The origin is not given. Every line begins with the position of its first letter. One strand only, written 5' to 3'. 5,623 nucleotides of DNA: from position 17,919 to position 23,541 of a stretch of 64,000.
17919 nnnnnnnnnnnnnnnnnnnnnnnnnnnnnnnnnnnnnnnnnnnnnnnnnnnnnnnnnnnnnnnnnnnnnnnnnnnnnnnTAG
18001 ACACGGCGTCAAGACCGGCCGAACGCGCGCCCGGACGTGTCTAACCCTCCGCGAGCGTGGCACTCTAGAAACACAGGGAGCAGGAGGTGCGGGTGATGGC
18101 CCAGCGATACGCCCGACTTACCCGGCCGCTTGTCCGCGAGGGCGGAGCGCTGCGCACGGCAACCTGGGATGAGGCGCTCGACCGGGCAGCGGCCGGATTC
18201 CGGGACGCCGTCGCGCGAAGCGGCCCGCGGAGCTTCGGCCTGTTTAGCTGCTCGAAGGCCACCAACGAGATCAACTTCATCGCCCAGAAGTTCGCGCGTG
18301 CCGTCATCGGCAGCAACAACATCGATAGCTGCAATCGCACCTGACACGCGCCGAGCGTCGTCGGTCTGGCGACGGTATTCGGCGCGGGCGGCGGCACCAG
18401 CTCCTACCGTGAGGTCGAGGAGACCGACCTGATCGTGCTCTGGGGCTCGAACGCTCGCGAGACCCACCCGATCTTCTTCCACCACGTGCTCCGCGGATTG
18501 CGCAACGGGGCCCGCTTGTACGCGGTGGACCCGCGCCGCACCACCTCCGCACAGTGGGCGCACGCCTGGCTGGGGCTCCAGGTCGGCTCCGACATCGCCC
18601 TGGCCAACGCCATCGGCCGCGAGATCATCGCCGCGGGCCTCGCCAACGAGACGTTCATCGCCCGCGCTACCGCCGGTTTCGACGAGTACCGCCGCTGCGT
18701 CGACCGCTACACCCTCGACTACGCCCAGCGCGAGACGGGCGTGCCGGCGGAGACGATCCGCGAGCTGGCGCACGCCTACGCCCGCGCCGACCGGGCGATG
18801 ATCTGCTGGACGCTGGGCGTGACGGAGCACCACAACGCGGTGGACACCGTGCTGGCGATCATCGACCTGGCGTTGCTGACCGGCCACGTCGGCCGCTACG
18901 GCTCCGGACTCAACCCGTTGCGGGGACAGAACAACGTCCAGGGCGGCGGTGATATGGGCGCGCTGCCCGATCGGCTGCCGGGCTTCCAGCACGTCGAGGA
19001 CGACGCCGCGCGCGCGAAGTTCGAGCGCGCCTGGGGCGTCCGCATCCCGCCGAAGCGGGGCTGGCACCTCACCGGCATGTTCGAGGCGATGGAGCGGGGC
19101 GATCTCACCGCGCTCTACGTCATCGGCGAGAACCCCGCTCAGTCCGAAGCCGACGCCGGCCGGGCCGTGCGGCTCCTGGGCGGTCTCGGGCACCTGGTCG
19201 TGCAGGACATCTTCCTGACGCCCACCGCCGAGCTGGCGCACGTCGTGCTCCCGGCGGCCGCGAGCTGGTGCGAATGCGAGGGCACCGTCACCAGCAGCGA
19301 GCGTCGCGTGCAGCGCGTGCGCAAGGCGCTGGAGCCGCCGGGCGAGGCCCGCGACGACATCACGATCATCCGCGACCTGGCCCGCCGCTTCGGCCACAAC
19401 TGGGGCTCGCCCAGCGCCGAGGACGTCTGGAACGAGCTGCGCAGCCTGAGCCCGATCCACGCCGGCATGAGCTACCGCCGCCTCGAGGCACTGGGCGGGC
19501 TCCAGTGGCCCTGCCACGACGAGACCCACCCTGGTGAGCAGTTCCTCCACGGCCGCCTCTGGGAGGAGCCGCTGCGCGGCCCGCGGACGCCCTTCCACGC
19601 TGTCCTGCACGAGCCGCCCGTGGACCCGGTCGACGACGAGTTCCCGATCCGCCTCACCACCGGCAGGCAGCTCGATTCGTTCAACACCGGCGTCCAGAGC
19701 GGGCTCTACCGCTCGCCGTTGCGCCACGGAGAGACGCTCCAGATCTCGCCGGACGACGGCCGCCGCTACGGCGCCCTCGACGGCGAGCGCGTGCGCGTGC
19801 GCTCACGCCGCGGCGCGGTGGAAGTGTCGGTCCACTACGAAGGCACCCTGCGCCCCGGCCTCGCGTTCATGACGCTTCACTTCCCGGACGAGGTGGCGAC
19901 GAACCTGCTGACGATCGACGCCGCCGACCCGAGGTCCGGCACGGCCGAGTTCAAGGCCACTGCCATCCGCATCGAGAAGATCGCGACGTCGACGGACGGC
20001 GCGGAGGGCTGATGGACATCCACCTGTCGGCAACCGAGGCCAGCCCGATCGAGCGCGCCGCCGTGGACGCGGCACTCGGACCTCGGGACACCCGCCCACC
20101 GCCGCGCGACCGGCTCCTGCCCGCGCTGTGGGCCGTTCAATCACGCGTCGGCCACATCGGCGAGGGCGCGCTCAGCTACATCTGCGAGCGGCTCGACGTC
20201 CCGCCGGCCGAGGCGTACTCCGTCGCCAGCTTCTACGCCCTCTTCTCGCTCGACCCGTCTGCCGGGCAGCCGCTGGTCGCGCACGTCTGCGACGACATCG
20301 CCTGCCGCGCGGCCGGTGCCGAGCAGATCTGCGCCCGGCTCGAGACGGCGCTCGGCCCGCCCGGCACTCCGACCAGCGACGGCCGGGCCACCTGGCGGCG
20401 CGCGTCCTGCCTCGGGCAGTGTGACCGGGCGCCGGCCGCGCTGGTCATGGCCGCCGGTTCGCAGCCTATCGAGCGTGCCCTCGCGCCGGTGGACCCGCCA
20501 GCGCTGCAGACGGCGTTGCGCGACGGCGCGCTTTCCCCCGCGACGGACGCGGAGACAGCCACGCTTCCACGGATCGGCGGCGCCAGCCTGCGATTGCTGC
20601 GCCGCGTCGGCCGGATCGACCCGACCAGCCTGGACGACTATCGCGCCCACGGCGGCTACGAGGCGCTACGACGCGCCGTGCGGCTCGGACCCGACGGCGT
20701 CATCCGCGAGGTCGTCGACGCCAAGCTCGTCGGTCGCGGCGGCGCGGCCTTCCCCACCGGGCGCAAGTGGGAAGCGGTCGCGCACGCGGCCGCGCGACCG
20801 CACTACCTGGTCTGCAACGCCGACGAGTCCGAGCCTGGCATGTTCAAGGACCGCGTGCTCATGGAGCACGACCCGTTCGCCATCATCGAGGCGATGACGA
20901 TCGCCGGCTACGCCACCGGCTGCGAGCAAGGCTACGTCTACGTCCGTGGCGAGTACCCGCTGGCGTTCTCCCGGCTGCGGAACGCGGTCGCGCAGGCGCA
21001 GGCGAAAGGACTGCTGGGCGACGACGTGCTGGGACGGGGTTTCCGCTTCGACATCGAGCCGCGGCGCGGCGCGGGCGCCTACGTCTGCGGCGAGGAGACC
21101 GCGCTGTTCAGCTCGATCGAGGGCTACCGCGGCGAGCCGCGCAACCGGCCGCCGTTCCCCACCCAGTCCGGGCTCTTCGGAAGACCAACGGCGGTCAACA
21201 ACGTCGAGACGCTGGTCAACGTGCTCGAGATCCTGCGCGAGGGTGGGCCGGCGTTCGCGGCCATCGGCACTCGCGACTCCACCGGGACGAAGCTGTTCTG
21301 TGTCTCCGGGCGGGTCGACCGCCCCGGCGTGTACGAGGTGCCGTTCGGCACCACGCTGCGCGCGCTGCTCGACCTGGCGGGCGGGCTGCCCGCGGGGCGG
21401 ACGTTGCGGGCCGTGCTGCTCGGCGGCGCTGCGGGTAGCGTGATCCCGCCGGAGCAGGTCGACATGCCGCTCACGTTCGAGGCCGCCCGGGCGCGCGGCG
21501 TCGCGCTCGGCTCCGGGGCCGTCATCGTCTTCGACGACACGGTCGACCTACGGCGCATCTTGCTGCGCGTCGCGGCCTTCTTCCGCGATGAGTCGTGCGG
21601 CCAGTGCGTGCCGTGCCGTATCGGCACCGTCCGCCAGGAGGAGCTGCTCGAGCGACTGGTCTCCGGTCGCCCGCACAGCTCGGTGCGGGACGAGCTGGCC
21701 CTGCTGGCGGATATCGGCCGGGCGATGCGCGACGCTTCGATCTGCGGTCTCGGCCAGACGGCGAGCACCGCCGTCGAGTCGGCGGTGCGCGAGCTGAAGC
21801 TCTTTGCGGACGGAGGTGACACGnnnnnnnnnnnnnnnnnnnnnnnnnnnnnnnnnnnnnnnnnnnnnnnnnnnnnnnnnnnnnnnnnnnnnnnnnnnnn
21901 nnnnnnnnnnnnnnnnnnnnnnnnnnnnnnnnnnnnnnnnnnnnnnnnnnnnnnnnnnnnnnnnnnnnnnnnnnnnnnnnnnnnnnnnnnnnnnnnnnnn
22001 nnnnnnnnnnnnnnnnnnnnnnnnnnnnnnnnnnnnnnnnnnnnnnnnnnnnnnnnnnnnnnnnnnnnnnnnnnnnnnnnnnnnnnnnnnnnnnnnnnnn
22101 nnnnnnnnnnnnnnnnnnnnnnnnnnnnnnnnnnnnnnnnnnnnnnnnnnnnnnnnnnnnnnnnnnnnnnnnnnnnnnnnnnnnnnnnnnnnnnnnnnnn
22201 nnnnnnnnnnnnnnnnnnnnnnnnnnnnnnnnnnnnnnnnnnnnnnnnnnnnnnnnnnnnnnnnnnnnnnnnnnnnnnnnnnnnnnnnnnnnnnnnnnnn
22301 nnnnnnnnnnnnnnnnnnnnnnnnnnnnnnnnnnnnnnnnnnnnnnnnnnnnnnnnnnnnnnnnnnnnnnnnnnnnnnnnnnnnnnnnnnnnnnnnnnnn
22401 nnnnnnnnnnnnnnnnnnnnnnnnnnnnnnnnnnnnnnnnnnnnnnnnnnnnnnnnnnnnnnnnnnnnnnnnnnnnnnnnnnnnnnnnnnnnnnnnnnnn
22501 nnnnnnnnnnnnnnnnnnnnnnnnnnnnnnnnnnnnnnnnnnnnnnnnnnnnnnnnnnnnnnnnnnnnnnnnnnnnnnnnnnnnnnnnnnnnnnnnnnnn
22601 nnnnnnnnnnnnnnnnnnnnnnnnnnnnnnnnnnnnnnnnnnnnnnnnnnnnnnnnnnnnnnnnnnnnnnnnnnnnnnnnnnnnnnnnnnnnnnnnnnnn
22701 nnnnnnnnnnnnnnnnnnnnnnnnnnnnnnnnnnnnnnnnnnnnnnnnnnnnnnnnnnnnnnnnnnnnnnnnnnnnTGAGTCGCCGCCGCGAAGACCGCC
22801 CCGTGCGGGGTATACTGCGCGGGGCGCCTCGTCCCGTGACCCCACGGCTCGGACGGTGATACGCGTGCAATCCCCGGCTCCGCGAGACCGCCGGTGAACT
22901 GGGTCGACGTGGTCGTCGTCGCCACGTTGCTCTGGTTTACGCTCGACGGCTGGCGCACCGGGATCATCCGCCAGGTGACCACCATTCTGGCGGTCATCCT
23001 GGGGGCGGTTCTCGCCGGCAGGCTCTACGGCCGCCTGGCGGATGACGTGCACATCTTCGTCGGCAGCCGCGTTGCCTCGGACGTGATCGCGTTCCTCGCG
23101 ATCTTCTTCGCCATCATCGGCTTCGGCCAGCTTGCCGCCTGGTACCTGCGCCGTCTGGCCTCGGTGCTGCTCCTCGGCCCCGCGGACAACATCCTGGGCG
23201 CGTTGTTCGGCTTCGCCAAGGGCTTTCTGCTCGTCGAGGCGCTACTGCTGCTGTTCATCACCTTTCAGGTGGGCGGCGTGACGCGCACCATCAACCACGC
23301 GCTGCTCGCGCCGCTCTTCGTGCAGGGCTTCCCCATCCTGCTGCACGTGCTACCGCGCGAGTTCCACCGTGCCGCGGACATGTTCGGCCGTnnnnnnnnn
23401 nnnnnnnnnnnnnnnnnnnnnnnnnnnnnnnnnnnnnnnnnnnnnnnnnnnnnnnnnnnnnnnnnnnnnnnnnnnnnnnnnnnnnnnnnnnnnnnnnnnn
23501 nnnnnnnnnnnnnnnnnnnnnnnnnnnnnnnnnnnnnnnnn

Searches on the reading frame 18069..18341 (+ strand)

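Call 37: search_protein_families(library=pfam, proteins=[window:18069-18341:+], max_evalue=0.001)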
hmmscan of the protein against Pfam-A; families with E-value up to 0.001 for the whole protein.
window:18069-18341:+ (91 aa): 1 family
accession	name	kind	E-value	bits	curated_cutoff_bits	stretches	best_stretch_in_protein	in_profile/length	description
PF00384.28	Molybdopterin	-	3e-10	40.1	24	1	16-90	1-80/353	Molybdopterin oxidoreductase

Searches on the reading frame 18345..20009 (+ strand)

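Call 37: search_protein_families(library=pfam, proteins=[window:18345-20009:+], max_evalue=0.001)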
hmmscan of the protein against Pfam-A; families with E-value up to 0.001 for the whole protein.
window:18345-20009:+ (555 aa): 2 families
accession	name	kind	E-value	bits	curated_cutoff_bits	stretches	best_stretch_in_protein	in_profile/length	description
PF00384.28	Molybdopterin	-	2.2e-50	172.1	24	1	19-347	100-352/353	Molybdopterin oxidoreductase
PF01568.27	Molydop_binding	-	3.1e-23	82.4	26.8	1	436-539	2-109/110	Molydopterin dinucleotide binding domain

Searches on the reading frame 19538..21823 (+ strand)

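Call 37: search_protein_families(library=pfam, proteins=[window:19538-21823:+], max_evalue=0.001)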
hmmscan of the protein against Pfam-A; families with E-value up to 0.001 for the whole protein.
window:19538-21823:+ (762 aa): 5 families
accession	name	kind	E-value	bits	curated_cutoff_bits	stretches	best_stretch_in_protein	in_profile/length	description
PF01512.22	Complex1_51K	-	6e-47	159.7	31.2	1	393-563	2-149/150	Nuo51 FMN-binding domain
PF01257.25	2Fe-2S_thioredx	-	1.4e-27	96.7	24.8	1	188-303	10-124/145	Thioredoxin-like [2Fe-2S] ferredoxin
PF10589.14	NADH_4Fe-4S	-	8.1e-22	77.3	23.5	1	674-752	2-77/85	NADH-ubiquinone oxidoreductase-F iron-sulfur binding region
PF10531.15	SLBB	-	2.4e-10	40.5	27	1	587-626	2-41/55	SLBB domain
PF22461.2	SLBB_2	-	1.1e-06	29.1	27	1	585-633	1-50/79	SLBB domain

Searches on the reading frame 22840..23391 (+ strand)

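Call 37: search_protein_families(library=pfam, proteins=[window:22840-23391:+], max_evalue=0.001)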
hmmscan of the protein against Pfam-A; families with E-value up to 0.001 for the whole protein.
window:22840-23391:+ (184 aa): 1 family
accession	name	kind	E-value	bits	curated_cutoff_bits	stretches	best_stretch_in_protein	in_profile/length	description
PF02674.22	Colicin_V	-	3.8e-23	82.5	29.3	1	22-162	1-141/144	Colicin V production protein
